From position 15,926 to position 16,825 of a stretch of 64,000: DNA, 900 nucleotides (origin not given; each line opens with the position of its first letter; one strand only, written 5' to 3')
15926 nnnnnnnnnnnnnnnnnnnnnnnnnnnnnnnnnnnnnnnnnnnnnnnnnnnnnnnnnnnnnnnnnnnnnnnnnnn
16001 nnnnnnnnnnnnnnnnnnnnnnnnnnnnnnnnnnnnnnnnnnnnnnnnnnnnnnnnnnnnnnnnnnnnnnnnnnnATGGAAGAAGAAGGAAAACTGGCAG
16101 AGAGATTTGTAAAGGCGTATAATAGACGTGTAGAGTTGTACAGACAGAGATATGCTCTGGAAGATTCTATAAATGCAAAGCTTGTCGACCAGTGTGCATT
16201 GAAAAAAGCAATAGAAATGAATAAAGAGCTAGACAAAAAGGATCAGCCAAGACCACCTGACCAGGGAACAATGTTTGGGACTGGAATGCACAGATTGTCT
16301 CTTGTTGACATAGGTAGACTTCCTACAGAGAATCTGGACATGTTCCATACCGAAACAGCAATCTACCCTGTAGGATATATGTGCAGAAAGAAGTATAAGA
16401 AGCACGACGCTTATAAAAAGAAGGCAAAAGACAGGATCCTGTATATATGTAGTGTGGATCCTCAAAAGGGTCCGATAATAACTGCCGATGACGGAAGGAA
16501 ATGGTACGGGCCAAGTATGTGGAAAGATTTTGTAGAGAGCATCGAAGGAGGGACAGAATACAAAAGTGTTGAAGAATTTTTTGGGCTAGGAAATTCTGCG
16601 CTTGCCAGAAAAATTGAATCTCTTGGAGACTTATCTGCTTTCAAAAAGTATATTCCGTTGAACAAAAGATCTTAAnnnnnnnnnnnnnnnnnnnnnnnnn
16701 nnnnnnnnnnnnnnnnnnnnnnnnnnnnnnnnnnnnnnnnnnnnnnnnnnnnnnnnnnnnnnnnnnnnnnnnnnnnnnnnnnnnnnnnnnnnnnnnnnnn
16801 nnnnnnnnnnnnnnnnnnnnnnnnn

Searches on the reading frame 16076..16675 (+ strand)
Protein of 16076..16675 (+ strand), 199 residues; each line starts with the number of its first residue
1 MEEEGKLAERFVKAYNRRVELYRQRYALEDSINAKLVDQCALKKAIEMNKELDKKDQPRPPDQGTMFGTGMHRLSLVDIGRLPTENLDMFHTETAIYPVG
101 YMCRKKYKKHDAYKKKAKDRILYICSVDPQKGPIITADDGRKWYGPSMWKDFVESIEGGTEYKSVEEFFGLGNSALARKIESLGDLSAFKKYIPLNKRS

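Call 4: search_protein_families(library=pfam, proteins=[window:16076-16675:+], max_evalue=0.01)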
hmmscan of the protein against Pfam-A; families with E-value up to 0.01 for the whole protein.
window:16076-16675:+ (199 aa): 1 family
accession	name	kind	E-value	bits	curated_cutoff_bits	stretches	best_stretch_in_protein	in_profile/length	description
PF05964.19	FYRN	-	3.2e-13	49.5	24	1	71-127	6-57/60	F/Y-rich N-terminus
